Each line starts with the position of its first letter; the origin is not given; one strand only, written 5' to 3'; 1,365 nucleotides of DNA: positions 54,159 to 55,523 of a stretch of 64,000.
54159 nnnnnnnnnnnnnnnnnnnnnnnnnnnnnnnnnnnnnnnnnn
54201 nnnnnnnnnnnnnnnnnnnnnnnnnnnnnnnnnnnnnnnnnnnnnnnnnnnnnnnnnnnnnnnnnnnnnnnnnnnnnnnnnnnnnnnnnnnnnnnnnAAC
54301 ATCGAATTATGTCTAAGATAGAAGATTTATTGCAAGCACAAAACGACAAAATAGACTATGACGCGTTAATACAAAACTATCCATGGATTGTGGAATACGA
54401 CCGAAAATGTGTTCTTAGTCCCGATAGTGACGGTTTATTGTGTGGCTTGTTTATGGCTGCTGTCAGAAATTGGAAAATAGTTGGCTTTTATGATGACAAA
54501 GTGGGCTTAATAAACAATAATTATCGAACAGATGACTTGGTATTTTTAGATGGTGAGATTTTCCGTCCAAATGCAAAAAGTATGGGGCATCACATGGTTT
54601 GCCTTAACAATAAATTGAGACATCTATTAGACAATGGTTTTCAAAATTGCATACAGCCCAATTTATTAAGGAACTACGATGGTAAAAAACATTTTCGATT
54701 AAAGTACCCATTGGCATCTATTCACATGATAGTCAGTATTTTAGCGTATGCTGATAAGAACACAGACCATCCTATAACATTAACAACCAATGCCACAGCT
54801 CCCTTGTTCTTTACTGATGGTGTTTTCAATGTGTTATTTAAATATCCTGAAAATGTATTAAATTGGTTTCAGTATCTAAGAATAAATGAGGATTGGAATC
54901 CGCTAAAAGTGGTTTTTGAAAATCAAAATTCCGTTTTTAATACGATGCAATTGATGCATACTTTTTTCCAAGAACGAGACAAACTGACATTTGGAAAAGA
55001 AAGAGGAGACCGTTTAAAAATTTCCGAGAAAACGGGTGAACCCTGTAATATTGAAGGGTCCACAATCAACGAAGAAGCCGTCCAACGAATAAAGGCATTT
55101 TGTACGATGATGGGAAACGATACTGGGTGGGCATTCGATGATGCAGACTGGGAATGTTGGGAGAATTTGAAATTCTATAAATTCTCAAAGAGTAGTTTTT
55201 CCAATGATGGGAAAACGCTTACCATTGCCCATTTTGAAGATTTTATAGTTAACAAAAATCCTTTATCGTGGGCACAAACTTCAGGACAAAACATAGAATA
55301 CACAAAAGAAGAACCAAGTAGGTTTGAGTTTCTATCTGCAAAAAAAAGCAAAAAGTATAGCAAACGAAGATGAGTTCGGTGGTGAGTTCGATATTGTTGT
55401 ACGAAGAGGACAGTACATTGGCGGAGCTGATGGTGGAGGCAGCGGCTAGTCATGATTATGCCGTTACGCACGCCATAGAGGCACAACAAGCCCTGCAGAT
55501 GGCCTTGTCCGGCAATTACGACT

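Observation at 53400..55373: AT-rich two-gene island: SPPY methyltransferase plus an unassignable 354-aa partner, coupled to an orphan response regulator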

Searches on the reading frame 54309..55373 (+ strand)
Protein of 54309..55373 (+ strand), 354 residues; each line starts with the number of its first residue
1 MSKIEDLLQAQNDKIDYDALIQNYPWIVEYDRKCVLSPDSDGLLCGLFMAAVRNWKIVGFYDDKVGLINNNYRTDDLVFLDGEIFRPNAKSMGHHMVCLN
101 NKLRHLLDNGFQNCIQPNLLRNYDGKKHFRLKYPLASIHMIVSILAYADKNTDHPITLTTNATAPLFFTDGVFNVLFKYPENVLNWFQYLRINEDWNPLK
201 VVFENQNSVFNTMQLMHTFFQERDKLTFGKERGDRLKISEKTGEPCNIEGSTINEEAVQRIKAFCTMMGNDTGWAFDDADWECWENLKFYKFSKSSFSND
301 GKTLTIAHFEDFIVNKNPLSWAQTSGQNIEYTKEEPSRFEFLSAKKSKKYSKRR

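Call 3: search_protein_families(library=pfam, proteins=[window:54309-55373:+], max_evalue=1)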
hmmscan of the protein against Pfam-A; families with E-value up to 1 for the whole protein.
window:54309-55373:+ (354 aa): 0 families

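Call 4: search_protein_families(library=ncbifam, proteins=[window:54309-55373:+], max_evalue=1)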
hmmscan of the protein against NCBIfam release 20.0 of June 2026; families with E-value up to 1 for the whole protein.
window:54309-55373:+ (354 aa): 0 families

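Call 5: search_protein_families(library=padloc, proteins=[window:54309-55373:+], max_evalue=1)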
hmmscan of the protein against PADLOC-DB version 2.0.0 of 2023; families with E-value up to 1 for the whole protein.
window:54309-55373:+ (354 aa): 0 families

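Call 6: find_homologous_proteins(query=window:54309-55373:+)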
Query window:54309-55373:+ (354 aa): 652 proteins with E <= 0.001 among 1867 candidates; the best 120 are listed.
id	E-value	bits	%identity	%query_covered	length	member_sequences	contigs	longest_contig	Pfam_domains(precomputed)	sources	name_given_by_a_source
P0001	5.7e-246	833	100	100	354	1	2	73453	-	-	-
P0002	2.2e-180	617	75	97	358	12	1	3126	-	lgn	-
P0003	9.1e-162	556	67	97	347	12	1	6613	-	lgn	-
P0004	2.4e-157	542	67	96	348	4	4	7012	-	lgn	-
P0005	2.1e-150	519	67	96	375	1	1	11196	-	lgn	-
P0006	2.0e-149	516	66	96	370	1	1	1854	-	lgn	-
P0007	4.1e-146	505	64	97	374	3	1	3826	-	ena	-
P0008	5.3e-142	491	65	97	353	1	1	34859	-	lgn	-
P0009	7.4e-142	491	66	96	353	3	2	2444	-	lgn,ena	-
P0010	7.5e-142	491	64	96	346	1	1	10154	-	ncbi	-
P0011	1.6e-141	490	63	96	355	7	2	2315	-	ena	-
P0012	1.8e-141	489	65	96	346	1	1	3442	-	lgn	-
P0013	1.3e-140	487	65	94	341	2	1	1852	-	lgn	-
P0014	1.4e-140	486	63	99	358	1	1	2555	-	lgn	-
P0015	1.6e-140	486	63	98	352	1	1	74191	-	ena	-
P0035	4.4e-134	465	62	96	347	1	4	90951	-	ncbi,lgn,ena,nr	ncbi:MAG: hypothetical protein IJ944_03975 [Clostridia bacterium]|nr:hypothetical protein [Clostridi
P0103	2.3e-115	403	53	95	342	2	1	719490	-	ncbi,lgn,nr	ncbi:MAG: hypothetical protein IPK11_02790 [Ignavibacteria bacterium]|nr:hypothetical protein [Ignav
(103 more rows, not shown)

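Call 7: search_solved_structures(query=window:54309-55370:+, max_evalue=10)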
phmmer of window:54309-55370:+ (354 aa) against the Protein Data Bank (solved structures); distinct sequences matched with E-value up to 10: 1.
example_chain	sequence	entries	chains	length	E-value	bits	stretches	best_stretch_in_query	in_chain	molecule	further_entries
4ogd_A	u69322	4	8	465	1.4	11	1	250-291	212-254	Succinate-semialdehyde dehydrogenase | Succinic semialdehyde dehydrogenase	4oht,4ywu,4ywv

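Call 10: find_encoding_contigs(protein=P0035, flank=6000, max_places=3)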
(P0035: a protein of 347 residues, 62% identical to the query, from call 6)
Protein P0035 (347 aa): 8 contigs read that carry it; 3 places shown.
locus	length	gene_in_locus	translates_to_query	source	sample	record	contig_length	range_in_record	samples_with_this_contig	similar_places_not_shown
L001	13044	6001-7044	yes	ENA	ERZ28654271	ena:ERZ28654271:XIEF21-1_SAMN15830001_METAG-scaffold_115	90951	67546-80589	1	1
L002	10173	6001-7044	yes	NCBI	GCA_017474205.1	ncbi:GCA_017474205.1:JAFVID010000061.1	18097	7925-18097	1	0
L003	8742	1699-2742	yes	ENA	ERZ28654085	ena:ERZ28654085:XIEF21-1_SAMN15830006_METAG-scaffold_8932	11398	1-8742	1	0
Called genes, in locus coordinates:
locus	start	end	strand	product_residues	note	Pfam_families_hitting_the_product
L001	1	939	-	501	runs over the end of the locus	PF00239:Resolvase, PF07508:Recombinase, PF13408:Zn_ribbon_recom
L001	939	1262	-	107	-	-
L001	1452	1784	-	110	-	-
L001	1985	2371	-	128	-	-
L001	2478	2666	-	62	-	-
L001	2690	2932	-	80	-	-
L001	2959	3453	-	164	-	-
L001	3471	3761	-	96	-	PF08765:Mor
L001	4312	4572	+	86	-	-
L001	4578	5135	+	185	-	PF03352:Adenine_glyco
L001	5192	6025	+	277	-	PF01170:UPF0020 (faint), PF02086:MethyltransfD12 (faint), PF08241:Methyltransf_11 (faint), PF13649:Methyltransf_25 (faint), PF01555:N6_N4_Mtase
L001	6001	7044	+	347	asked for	-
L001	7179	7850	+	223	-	PF04140:ICMT, PF04191:PEMT, PF01222:ERG4_ERG24 (weak)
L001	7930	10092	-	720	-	PF09371:Tex_N, PF22706:Tex_central_region, PF16921:Tex_YqgF, PF14639:YqgF, PF14635:HHH_7 (weak), PF12836:HHH_3, PF17674:HHH_9, PF00575:S1, +1 more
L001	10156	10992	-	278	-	PF19303:Anticodon_3, PF08264:Anticodon_1, PF01588:tRNA_bind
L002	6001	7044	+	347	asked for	-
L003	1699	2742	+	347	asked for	-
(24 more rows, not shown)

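Call 11: find_encoding_contigs(protein=P0103, flank=6000, max_places=2)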
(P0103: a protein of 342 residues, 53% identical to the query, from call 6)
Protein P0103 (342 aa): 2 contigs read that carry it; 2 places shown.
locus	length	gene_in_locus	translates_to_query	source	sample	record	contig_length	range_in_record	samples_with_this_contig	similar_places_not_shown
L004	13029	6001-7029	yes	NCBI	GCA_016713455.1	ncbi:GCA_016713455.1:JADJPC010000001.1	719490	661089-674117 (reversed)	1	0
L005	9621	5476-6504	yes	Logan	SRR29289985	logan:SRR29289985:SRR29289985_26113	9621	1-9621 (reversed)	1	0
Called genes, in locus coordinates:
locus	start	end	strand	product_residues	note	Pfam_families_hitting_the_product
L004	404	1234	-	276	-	PF14805:THDPS_N_2, PF25087:GMPPB_C (faint), PF00132:Hexapep (weak), PF14602:Hexapep_2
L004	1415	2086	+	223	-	PF00923:TAL_FSA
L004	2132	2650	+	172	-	PF00578:AhpC-TSA (weak)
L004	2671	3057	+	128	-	PF02152:FolB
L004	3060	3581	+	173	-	PF01288:HPPK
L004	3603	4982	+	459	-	PF00512:HisKA, PF02518:HATPase_c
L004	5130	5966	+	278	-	PF13847:Methyltransf_31 (faint), PF01555:N6_N4_Mtase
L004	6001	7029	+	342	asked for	-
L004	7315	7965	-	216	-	-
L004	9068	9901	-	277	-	PF20243:MbnP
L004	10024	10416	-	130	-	-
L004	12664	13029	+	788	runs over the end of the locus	PF07610:DUF1573 (weak), PF22073:Cep192_D4 (faint), PF22544:HYDIN_VesB_CFA65-like_Ig (faint), PF22067:Cep192_D3 (faint), PF24507:Ig_CFAP65_4th (faint), PF15780:ASH (weak)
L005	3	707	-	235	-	?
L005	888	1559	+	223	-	PF00923:TAL_FSA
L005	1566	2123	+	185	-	PF00578:AhpC-TSA (weak)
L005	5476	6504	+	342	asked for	-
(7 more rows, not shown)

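Call 23: find_encoding_contigs(protein=P0002, flank=6000, max_places=3)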
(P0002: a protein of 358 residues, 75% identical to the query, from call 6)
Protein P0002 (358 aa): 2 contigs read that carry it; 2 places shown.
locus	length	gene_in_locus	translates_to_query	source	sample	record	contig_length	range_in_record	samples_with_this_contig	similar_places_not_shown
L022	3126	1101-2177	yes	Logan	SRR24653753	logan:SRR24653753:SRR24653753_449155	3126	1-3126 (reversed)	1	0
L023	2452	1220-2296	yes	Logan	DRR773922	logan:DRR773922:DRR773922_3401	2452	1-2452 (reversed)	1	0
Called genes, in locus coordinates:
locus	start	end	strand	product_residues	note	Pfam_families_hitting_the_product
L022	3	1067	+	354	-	?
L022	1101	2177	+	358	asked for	-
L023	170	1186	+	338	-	PF08241:Methyltransf_11 (faint), PF01555:N6_N4_Mtase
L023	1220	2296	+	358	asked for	-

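Call 26: predict_structure(alignment_id=A1)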
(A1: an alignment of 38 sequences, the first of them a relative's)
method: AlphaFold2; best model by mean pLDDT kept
length: 354 residues; sequences in the alignment: 38
mean_pLDDT: 91.5   pTM: 0.91
mean pLDDT of the five models: 91.5, 89.1, 89.1, 87.5, 87.4
residues with pLDDT >= 90: 261; 70-90: 81; 50-70: 4; < 50: 8
segments of 3 or more residues with pLDDT < 50: 347-354
pLDDT, mean of each block of 10 residues (from residue 1): 81 94 98 98 98 99 97 97 91 84 85 91 84 91 99 96 92 86 93 97 91 94 96 95 92 97 98 98 98 94 91 92 85 94 59 41
secondary structure, 60 per line:
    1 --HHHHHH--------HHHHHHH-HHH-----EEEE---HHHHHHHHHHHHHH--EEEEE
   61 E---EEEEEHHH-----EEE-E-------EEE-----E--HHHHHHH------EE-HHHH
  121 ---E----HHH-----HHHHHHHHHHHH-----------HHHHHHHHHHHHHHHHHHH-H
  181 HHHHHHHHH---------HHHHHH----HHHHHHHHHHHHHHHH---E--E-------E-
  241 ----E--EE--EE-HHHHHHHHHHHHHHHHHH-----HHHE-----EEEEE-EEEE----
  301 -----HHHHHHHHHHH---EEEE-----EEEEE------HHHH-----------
elements in order: H3-8 H17-23 E33-36 H40-53 E56-61 E65-69 E78-80 E90-92 H101-107 H117-120 H137-148 H160-178 H180-189 H199-204 H209-224 H255-272 E287-291 E293-296 H306-316 E320-323 E329-333 H340-343

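Call 29: fold_search(model_id=the predicted structure, library=pdb)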
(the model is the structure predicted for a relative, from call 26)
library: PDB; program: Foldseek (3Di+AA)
matches with E <= 10: 1029; with E <= 0.001: 0
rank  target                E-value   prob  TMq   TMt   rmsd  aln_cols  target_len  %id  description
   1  7yor_A                5.7e-03  0.33  0.23  0.20  16.2       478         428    9  Recj2 and dCMP complex from Methanocaldococcus jannaschii (released 2023-08-02)
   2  6cc2                  5.7e-03  0.25  0.20  0.15  19.5       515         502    9  Crystal Structure of CDC45 from Entamoeba histolytica (released 2018-06-27)
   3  7bhi_A                1.2e-02  0.38  0.25  0.21  15.7       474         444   10  Crystal structure of RecJ-Cdc45 from Methanothermobacter Thermoautotrophicus (released 2022-07-20)
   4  7bhi_B                1.2e-02  0.35  0.24  0.20  15.4       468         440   10  Crystal structure of RecJ-Cdc45 from Methanothermobacter Thermoautotrophicus (released 2022-07-20)
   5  5f54                  2.1e-02  0.30  0.26  0.15  15.1       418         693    9  Structure of RecJ complexed with dTMP (released 2016-06-15)
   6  6c8q_G                2.6e-02  0.08  0.12  0.14  19.1       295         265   11  Crystal structure of NAD synthetase (NadE) from Enterococcus faecalis in complex with NAD+ (released 2018-02-14)
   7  5x4h                  3.1e-02  0.33  0.25  0.20  19.5       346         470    8  The crystal structure of Pyrococcus furiosus RecJ (wild-type) (released 2018-02-14)
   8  6c8q_E                4.7e-02  0.07  0.12  0.14  17.1       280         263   10  Crystal structure of NAD synthetase (NadE) from Enterococcus faecalis in complex with NAD+ (released 2018-02-14)
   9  6c8q_H                4.7e-02  0.07  0.12  0.14  19.5       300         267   11  Crystal structure of NAD synthetase (NadE) from Enterococcus faecalis in complex with NAD+ (released 2018-02-14)
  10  6tvv_A                5.0e-02  0.51  0.24  0.20   7.5       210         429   11  Crystal structure of 3'-5' RecJ exonuclease from M. Jannaschii (released 2021-01-27)
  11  5f56_A                5.0e-02  0.38  0.31  0.18  14.0       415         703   10  Structure of RecJ complexed with DNA and SSB-ct (released 2016-06-15)
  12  7ykv_B                6.3e-02  0.11  0.20  0.17  17.1       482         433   10  The structure of archaeal nuclease RecJ2 from Methanocaldococcus jannaschii (released 2023-07-26)
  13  4q16_B                7.1e-02  0.07  0.13  0.15  19.3       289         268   10  Structure of NAD+ Synthetase from Deinococcus radiodurans (released 2015-04-15)
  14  6c8q_B                7.1e-02  0.06  0.12  0.14  19.1       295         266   11  Crystal structure of NAD synthetase (NadE) from Enterococcus faecalis in complex with NAD+ (released 2018-02-14)
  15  4q16_A                7.6e-02  0.08  0.12  0.15  19.6       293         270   11  Structure of NAD+ Synthetase from Deinococcus radiodurans (released 2015-04-15)
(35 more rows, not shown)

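Call 30: fold_search(model_id=the predicted structure, library=viral)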
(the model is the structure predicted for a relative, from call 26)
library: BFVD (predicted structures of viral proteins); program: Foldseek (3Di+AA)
matches with E <= 10: 172; with E <= 0.001: 0
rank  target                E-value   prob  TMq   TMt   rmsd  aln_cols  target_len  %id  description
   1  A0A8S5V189            3.5e-03  0.51  0.26  0.18  15.7       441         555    8  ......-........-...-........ exonuclease RecJ [Myoviridae sp. ctJ2i1]
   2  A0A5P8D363            6.0e-03  0.35  0.20  0.22  15.1       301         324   12  (no name in the UniProt tables at hand)
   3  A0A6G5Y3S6            9.7e-03  0.35  0.25  0.17  16.1       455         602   11  (no name in the UniProt tables at hand)
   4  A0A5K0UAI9            9.7e-03  0.18  0.21  0.18  23.7       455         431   11  Uncharacterized protein [Yasminevirus sp. GU-2018]
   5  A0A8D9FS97            1.9e-02  0.41  0.27  0.16  17.5       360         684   12  Uncharacterized protein [uncultured marine phage]
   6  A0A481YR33            2.4e-02  0.44  0.23  0.23  10.4       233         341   13  DHH family phosphohydrolase [Marseillevirus LCMAC101]
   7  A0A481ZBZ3            3.9e-02  0.30  0.21  0.17  13.2       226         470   15  DHH family phosphohydrolase [Pithovirus LCPAC401]
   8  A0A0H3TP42            4.1e-02  0.21  0.19  0.20  18.5       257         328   13  (no name in the UniProt tables at hand)
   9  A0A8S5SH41            4.4e-02  0.21  0.27  0.20  15.6       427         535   13  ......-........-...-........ exonuclease RecJ [Siphoviridae sp. ctBCr48]
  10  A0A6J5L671            4.6e-02  0.41  0.26  0.20  10.8       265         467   12  Uncharacterized protein [uncultured Caudovirales phage]
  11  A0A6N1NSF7            5.5e-02  0.16  0.19  0.22  14.2       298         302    8  Putative orfan [Tupanvirus soda lake]
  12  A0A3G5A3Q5            1.1e-01  0.23  0.22  0.20  14.4       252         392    9  DHH family phosphohydrolase [Harvfovirus sp.]
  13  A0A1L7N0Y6            1.1e-01  0.28  0.23  0.24  10.3       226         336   11  Putative phosphoesterase [Ralstonia phage RP12]
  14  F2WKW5                1.2e-01  0.30  0.24  0.22   9.9       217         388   12  Putative DHH superfamily phosphohydrolase [Lausannevirus]
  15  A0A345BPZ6            1.3e-01  0.21  0.28  0.26  13.5       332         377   12  (no name in the UniProt tables at hand)
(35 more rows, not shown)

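Call 32: search_solved_structures(query=A1, max_evalue=10, show_alignments=3)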
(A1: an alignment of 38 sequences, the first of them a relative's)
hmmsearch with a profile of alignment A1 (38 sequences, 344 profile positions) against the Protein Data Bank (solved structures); distinct sequences matched with E-value up to 10: 1.
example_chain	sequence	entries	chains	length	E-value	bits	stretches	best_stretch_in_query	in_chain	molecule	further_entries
8saj_A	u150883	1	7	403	0.65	12.3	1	3-70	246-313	Major capsid protein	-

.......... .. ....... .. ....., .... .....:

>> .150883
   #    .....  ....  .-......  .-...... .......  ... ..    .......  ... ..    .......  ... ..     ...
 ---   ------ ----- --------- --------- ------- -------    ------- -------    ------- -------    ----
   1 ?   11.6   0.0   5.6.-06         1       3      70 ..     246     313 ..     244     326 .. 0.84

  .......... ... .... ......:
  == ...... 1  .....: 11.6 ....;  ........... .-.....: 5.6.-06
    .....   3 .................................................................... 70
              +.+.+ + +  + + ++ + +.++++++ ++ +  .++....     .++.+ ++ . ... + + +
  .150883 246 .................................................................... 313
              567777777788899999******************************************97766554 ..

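Call 35: find_related_loci(query=A1, collection=genome_contigs, flank=5000)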
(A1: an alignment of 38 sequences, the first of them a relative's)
Query A1 (354 aa) in genome_contigs; peptide patterns used: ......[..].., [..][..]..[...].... (x = any residue, [..] = any of these).
198 stretches matched a pattern; 158 encode a relative of the query (tblastn E <= 1e-3); the best 80 are kept; 80 distinct loci.
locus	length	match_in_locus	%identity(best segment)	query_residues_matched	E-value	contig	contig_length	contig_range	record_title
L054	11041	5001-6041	67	1-342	2e-165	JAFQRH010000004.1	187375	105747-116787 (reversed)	MAG: Alistipes sp. isolate RGIG2079 Goat_Colon-2__c116510, whole genome shotgun sequence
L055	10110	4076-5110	63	1-339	4e-142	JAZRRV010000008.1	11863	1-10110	MAG: Acutalibacteraceae bacterium isolate T1900045352_YK20190042.MAGScoT_cleanbin_000013 SGB_6761_k141_156825, whole gen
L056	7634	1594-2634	64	1-341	1e-141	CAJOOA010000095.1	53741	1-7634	Candidatus Gastranaerophilales bacterium isolate Rumen_Coassembly_mag_1666 genome assembly, contig: k87_25602920, whole 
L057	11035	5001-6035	63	1-339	1e-141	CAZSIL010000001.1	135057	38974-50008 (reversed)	MAG TPA_asm: uncultured Eubacteriales bacterium isolate SRP315200_co1_308 genome assembly, contig: NODE_24_length_135057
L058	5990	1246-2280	62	1-339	4e-141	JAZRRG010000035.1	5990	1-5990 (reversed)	MAG: Acutalibacteraceae bacterium isolate T1900045356_YK20190046.MAGScoT_cleanbin_000008 SGB_6791_k141_353271, whole gen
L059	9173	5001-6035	62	1-339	8e-139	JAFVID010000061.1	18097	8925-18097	MAG: Clostridia bacterium isolate RGIG5192 Sheep_Cecum-1__c422845, whole genome shotgun sequence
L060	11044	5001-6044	63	1-342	2e-138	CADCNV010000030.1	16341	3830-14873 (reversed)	uncultured bacterium isolate RUG14818 genome assembly, contig: RUG14818_asm_30, whole genome shotgun sequence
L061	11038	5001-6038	60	2-341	5e-138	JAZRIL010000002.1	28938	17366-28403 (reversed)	MAG: Elusimicrobiaceae bacterium isolate T1900045475_YK20190169.MAGScoT_cleanbin_000007 SGB_7258_k141_3369681, whole gen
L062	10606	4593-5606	60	1-332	2e-133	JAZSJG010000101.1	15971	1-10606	MAG: Eubacteriales bacterium isolate T1900044565_TS20190031.MAGScoT_cleanbin_000040 SGB_402_k141_1386372, whole genome s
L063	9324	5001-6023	59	2-337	3e-131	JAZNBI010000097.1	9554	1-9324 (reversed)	MAG: Eubacteriales bacterium isolate T1900044742_TS20190208.MAGScoT_cleanbin_000037 SGB_2076_k141_76330, whole genome sh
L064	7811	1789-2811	59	2-337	6e-131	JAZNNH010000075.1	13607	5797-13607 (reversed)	MAG: Eubacteriales bacterium isolate T1900044657_TS20190123.MAGScoT_cleanbin_000029 SGB_1487_k141_3447848, whole genome 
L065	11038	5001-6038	56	2-341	5e-127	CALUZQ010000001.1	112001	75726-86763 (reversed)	MAG: uncultured Elusimicrobiales bacterium isolate BRZ_KP__bin85 genome assembly, contig: BRZ_KP__NODE_211_length_112001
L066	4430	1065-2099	57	2-341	7e-128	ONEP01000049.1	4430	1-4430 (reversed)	uncultured Elusimicrobia bacterium isolate RUG240 genome assembly, contig: k87_13472312, whole genome shotgun sequence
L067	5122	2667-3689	56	2-339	1e-123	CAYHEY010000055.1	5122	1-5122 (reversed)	MAG TPA_asm: Candidatus Woesearchaeota archaeon isolate ERP119705_co12_128 genome assembly, contig: NODE_22117_length_51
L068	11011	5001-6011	56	4-339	4e-123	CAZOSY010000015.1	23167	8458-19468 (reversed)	MAG TPA_asm: uncultured Bacteroidales bacterium isolate binchicken_co181_338 genome assembly, contig: NODE_3298_length_2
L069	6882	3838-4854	55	2-339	3e-122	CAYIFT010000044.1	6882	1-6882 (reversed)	MAG TPA_asm: Candidatus Woesearchaeota archaeon isolate ERP119705_co1_821 genome assembly, contig: NODE_17604_length_688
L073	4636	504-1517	52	1-340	8e-116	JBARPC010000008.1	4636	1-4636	MAG: Minisyncoccales bacterium isolate MFD13423_ilm_asm_bin13 k127_365791, whole genome shotgun sequence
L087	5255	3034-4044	51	1-339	1e-108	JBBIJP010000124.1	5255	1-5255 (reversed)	MAG: Ignavibacterium sp. isolate ESF170215_bin_165 NODE_4873_length_5255_cov_4.432115, whole genome shotgun sequence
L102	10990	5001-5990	48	1-336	2e-103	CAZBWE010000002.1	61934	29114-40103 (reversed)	MAG TPA_asm: uncultured Pirellulales bacterium isolate binchicken_co100_40 genome assembly, contig: NODE_644_length_6193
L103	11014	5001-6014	48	1-339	9e-103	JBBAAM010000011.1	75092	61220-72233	MAG: Melioribacteraceae bacterium isolate SO_2017_GW3_42 scaffold_329_c1_OW296A_2017, whole genome shotgun sequence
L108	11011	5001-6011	48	1-336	4e-99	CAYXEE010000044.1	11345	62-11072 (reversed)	MAG TPA_asm: uncultured Chitinophagaceae bacterium isolate SRP257756_co1_98 genome assembly, contig: NODE_5190_length_11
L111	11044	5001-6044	47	1-340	5e-97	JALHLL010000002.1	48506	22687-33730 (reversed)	MAG: bacterium isolate Bin_11_3_sub c_000000003579, whole genome shotgun sequence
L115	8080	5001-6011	47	1-336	4e-94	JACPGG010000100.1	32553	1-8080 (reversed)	MAG: Ignavibacteriales bacterium isolate NC_groundwater_381_Ag_B-0.1um_46_8 GD18-4_B1_scaffold_699001, whole genome shot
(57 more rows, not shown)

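Call 88: search_protein_families(library=pfam, proteins=[L108:4781-4987:+, L115:4779-4985:+, L103:4786-4998:+, L073:281-499:+, L102:4778-4996:+, L111:4781-4996:+, L087:2772-3029:+, L069:3562-3759:+], max_evalue=0.001)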
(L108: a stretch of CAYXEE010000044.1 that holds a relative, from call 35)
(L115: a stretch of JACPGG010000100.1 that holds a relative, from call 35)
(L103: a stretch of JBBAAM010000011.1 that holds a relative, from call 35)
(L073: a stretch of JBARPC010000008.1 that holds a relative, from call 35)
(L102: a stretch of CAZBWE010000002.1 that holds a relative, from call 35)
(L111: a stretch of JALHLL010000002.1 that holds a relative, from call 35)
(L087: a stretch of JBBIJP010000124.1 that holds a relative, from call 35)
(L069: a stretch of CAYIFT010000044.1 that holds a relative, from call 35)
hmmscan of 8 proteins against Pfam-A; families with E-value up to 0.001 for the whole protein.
L108:4781-4987:+ (69 aa): 7 families
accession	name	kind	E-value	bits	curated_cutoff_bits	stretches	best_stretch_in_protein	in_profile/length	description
PF01381.28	HTH_3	-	2.7e-17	63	23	1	13-67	1-55/55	Helix-turn-helix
PF13560.12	HTH_31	-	2.2e-07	31.5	27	1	9-61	2-55/64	Helix-turn-helix domain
PF12844.13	HTH_19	-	2.5e-06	27.7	30.2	1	10-68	1-59/64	Helix-turn-helix domain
PF13443.12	HTH_26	-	2.6e-05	24.8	22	1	17-68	6-58/63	Cro/C1-type HTH DNA-binding domain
PF13545.12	HTH_Crp_2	-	0.0002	21.7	27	0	5-36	6-37/70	Crp-like helix-turn-helix domain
PF13413.12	HTH_25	-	0.00059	20.1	24.6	0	13-44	2-33/62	Helix-turn-helix domain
PF13744.12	HTH_37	-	0.00063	19.9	27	1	9-60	19-68/80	Helix-turn-helix domain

L115:4779-4985:+ (69 aa): 5 families
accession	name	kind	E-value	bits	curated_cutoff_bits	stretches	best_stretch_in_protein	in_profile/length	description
PF01381.28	HTH_3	-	1.8e-17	63.5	23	1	13-67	1-55/55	Helix-turn-helix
PF13560.12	HTH_31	-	1.4e-09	38.5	27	1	9-66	2-60/64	Helix-turn-helix domain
PF12844.13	HTH_19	-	1.2e-07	31.9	30.2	1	10-68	1-59/64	Helix-turn-helix domain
PF13443.12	HTH_26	-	1.2e-06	29.1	22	1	12-69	1-59/63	Cro/C1-type HTH DNA-binding domain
PF13413.12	HTH_25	-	3.9e-05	23.8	24.6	1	13-44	2-33/62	Helix-turn-helix domain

L103:4786-4998:+ (71 aa): 5 families
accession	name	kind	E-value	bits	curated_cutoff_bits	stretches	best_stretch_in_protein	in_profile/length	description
PF01381.28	HTH_3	-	8.7e-17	61.3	23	1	13-67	1-55/55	Helix-turn-helix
PF13443.12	HTH_26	-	2.8e-08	34.3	22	1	13-69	2-59/63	Cro/C1-type HTH DNA-binding domain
PF13560.12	HTH_31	-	3.3e-06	27.8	27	1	9-63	2-57/64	Helix-turn-helix domain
PF12844.13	HTH_19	-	7.1e-06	26.3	30.2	1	12-70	3-61/64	Helix-turn-helix domain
PF00157.23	Pou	-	4.9e-05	23.6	27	1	3-66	3-70/72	Pou domain - N-terminal to homeobox domain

L073:281-499:+ (73 aa): 3 families
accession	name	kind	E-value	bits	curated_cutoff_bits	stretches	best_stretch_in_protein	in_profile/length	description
PF01381.28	HTH_3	-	2.1e-14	53.7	23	1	17-71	1-55/55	Helix-turn-helix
PF13560.12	HTH_31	-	1.7e-10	41.5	27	1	15-65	4-55/64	Helix-turn-helix domain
PF12844.13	HTH_19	-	7.7e-06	26.2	30.2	1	15-65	2-52/64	Helix-turn-helix domain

L102:4778-4996:+ (73 aa): 6 families
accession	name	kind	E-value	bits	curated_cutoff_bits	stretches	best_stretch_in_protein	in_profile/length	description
PF01381.28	HTH_3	-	1.9e-14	53.8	23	1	17-70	1-54/55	Helix-turn-helix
PF13560.12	HTH_31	-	4.6e-13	49.7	27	1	15-65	4-55/64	Helix-turn-helix domain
PF12844.13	HTH_19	-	2.2e-09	37.5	30.2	1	16-60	3-50/64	Helix-turn-helix domain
PF13413.12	HTH_25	-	1.8e-06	28.1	24.6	1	16-50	1-35/62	Helix-turn-helix domain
PF13744.12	HTH_37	-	5.6e-05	23.3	27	1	14-50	20-56/80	Helix-turn-helix domain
PF04545.22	Sigma70_r4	-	0.00025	20.9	24.1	1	23-47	18-42/50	Sigma-70, region 4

L111:4781-4996:+ (72 aa): 4 families
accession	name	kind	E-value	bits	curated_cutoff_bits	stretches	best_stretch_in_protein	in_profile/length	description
PF01381.28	HTH_3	-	1.7e-14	54.1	23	1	11-65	1-55/55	Helix-turn-helix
PF12844.13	HTH_19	-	2.7e-07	30.8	30.2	1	9-61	2-54/64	Helix-turn-helix domain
PF13560.12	HTH_31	-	4.7e-07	30.5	27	1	7-58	2-54/64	Helix-turn-helix domain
PF13443.12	HTH_26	-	1.5e-05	25.6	22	1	10-66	1-58/63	Cro/C1-type HTH DNA-binding domain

L087:2772-3029:+ (86 aa): 8 families
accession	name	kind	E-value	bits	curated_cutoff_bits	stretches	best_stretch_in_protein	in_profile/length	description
PF25213.1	HVO_A0261_N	-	2.1e-08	34.4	35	1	12-85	5-73/86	HVO_A0261 N-terminal domain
PF01047.28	MarR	-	7.8e-06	26.1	24.6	1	30-61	17-48/59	MarR family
PF07381.18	EarA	-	8.5e-06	25.9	22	0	12-85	3-89/90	EarA-like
PF13545.12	HTH_Crp_2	-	0.0001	22.6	27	1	29-64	21-55/70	Crp-like helix-turn-helix domain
PF09339.16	HTH_IclR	-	0.00017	21.7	22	1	24-60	12-48/52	IclR helix-turn-helix domain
PF12802.13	MarR_2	-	0.00042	20.9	27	1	31-61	21-51/61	MarR family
PF12840.13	HTH_20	-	0.00044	20.6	27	1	20-63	6-51/51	Helix-turn-helix domain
PF14947.12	HTH_45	-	0.0008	19.8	25.5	1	16-86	4-69/77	Winged helix-turn-helix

L069:3562-3759:+ (66 aa): 0 families

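Call 89: search_dna_similar(query=window:54309-55370:+, collection=plasmids, mode=protein, max_rows=12)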
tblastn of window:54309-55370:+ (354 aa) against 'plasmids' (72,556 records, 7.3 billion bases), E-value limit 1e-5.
No match.
